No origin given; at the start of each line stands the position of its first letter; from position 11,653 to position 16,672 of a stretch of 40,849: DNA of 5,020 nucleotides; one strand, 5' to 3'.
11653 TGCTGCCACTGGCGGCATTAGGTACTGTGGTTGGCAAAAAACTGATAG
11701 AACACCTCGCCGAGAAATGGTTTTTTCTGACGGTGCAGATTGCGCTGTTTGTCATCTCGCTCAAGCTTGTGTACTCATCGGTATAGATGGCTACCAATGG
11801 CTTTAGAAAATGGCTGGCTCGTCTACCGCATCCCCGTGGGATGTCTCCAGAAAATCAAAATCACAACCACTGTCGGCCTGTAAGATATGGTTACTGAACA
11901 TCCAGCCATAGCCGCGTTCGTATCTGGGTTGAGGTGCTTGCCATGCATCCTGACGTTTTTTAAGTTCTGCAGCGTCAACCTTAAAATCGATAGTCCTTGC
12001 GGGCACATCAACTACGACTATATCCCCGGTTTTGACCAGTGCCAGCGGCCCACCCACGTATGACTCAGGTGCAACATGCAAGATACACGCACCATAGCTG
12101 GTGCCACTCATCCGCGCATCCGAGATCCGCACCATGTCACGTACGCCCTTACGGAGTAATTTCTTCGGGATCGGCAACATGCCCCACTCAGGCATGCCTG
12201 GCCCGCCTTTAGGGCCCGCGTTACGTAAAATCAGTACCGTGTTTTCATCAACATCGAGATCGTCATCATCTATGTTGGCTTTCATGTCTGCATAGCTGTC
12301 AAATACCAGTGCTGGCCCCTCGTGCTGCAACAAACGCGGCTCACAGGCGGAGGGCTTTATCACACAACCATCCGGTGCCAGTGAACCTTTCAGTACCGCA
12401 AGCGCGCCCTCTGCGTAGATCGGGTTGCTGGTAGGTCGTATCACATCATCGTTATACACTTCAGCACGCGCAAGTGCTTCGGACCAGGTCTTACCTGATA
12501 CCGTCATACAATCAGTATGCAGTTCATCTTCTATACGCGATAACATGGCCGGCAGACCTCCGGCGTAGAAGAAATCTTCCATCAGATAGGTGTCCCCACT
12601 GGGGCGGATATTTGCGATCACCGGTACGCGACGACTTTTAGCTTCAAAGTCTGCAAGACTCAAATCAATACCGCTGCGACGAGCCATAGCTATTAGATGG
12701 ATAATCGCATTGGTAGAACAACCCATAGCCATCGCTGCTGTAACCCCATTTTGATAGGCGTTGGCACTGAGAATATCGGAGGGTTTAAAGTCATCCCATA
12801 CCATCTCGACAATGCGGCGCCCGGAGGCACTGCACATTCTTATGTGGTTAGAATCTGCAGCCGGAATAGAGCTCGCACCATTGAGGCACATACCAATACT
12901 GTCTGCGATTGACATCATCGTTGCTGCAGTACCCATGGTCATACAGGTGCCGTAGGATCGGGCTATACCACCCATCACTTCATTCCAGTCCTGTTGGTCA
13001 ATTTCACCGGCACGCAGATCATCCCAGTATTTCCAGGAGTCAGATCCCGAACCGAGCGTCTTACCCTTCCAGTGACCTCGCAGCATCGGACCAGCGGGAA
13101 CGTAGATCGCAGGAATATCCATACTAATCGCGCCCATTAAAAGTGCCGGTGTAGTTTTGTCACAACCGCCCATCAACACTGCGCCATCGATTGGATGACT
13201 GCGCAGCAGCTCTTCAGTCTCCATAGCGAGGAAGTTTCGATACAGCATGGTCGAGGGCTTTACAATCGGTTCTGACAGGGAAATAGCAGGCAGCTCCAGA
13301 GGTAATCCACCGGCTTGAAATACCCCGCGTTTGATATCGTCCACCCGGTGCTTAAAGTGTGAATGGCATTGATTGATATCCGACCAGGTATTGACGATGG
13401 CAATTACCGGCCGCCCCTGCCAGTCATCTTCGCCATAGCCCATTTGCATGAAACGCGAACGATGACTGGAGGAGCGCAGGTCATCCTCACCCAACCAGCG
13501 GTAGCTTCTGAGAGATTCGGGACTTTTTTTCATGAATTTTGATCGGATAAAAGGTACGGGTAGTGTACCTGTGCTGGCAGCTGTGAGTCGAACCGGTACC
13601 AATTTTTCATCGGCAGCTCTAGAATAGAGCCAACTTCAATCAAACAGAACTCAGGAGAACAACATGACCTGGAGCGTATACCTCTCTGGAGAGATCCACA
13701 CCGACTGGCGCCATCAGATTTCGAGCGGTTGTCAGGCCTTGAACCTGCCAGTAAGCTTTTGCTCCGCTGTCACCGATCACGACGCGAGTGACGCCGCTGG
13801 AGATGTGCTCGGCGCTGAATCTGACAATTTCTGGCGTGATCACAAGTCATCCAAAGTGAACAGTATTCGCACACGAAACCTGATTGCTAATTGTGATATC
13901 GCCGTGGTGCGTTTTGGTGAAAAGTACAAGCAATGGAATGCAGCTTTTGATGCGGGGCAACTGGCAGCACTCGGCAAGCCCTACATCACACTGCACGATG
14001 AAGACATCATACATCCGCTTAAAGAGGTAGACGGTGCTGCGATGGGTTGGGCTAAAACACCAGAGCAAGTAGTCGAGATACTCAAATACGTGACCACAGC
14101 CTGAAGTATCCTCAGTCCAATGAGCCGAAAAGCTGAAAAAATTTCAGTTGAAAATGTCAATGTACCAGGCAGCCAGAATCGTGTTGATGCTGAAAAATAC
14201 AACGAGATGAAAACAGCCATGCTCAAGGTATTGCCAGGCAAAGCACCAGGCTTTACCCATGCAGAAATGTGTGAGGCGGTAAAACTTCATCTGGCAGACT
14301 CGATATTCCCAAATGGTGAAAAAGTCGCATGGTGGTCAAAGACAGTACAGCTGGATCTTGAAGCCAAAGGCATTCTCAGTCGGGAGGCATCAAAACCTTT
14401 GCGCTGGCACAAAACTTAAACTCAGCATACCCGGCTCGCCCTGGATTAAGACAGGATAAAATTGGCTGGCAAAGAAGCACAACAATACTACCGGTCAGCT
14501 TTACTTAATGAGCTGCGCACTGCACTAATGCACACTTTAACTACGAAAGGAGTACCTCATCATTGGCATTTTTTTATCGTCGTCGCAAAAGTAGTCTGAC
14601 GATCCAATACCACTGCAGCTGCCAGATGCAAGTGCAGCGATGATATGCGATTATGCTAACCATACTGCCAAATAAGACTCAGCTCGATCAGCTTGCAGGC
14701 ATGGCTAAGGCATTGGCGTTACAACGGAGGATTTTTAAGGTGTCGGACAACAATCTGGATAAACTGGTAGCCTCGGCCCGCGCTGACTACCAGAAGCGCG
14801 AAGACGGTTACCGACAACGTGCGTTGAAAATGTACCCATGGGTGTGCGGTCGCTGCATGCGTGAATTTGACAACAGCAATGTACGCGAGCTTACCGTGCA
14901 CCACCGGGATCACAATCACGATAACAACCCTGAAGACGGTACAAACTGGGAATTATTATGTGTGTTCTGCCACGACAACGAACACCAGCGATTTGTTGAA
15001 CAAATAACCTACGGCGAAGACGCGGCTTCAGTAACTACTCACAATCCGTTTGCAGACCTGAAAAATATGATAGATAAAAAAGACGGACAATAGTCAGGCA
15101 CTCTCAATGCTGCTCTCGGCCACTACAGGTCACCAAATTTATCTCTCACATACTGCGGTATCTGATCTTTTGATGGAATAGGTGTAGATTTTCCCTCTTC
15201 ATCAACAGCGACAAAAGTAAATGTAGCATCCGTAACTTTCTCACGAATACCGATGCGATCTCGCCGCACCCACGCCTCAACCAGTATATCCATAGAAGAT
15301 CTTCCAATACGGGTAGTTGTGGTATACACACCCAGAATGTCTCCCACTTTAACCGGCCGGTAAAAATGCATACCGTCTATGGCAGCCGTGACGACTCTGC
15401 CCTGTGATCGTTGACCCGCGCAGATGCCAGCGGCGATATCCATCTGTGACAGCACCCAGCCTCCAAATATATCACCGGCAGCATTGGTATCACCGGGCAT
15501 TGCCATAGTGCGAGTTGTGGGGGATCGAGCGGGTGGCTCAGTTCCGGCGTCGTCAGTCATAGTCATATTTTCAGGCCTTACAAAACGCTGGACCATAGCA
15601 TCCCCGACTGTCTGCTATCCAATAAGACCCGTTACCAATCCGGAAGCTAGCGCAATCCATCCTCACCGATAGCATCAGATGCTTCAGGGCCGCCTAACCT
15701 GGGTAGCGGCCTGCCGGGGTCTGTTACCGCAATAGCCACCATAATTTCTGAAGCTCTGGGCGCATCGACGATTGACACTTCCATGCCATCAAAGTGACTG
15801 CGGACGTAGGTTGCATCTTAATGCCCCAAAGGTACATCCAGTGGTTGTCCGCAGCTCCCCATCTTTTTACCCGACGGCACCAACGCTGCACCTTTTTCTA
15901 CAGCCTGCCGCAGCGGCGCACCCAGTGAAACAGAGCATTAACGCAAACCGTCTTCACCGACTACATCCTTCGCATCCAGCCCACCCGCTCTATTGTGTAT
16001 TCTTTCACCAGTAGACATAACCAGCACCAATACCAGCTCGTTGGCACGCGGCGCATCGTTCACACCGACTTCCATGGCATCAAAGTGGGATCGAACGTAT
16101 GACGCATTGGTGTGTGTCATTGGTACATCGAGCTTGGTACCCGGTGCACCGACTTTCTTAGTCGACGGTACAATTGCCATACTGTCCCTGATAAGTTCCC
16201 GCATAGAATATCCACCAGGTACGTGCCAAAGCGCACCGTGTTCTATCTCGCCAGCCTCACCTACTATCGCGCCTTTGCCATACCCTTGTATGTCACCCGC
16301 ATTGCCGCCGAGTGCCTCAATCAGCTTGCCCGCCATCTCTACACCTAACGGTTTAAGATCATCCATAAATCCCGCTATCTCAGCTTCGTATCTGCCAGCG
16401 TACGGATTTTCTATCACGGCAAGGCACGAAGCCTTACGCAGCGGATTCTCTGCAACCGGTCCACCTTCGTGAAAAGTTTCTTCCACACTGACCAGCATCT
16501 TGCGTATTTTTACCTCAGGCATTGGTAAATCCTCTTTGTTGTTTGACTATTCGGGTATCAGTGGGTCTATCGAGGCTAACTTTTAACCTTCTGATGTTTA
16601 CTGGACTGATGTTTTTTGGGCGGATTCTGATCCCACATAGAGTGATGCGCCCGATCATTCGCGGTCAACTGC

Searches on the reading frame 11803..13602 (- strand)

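Call 23: search_protein_families(library=ncbifam, proteins=[window:11803-13602:-])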
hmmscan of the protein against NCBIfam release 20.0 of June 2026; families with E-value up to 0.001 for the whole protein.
window:11803-13602:- (599 aa): 8 families
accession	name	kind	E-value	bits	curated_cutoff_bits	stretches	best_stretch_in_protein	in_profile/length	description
NF009559.0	PRK13016.1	equivalog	0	1052.4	882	1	24-599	3-578/578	L-arabinonate dehydratase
NF004784.0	PRK06131.1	subfamily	1.6e-267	888.6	539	1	24-595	3-573/576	dihydroxy-acid dehydratase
NF009560.0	PRK13017.1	subfamily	3.6e-223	742.1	684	1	24-588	3-581/595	dihydroxy-acid dehydratase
NF002068.0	PRK00911.1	subfamily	4.6e-145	484.3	644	1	40-580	12-553/559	dihydroxy-acid dehydratase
TIGR00110.1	ilvD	equivalog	5.4e-133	444.4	618.15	1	47-580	2-539/543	dihydroxy-acid dehydratase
NF009103.0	PRK12448.1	equivalog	7.5e-87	291.9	710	2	48-384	19-368/616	dihydroxy-acid dehydratase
TIGR01196.1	edd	equivalog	7.3e-61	206.2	708.25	1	64-556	64-570/601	phosphogluconate dehydratase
TIGR03432.1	yjhG_yagF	hypoth_equivalog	1.1e-53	182.3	808.15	1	119-545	127-577/640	YjhG/YagF family D-xylonate dehydratase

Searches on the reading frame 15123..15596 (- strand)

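Call 30: search_protein_families(library=pfam, proteins=[window:15123-15596:-])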
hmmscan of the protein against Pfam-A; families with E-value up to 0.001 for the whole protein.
window:15123-15596:- (157 aa): 2 families
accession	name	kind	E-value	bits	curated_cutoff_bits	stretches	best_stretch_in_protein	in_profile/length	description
PF03061.28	4HBT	-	8.2e-17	61.7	20.6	1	41-114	2-76/79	Thioesterase superfamily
PF13622.12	4HBT_3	-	7.5e-05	23.3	24.3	1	34-128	2-82/83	Acyl-CoA thioesterase N-terminal domain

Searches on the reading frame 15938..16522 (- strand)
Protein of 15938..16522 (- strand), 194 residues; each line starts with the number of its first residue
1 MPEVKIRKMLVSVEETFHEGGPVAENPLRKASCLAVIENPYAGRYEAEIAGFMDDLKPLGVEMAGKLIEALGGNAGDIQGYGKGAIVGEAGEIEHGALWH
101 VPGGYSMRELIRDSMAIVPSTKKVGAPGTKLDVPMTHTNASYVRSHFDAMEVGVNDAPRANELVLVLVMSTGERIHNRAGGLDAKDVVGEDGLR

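Call 30: search_protein_families(library=pfam, proteins=[window:15938-16522:-])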
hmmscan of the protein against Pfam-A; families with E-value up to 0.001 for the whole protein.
window:15938-16522:- (194 aa): 1 family
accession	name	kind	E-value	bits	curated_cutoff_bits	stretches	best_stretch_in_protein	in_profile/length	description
PF06684.16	AA_synth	-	4.2e-69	231.9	27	1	6-180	1-175/175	Amino acid synthesis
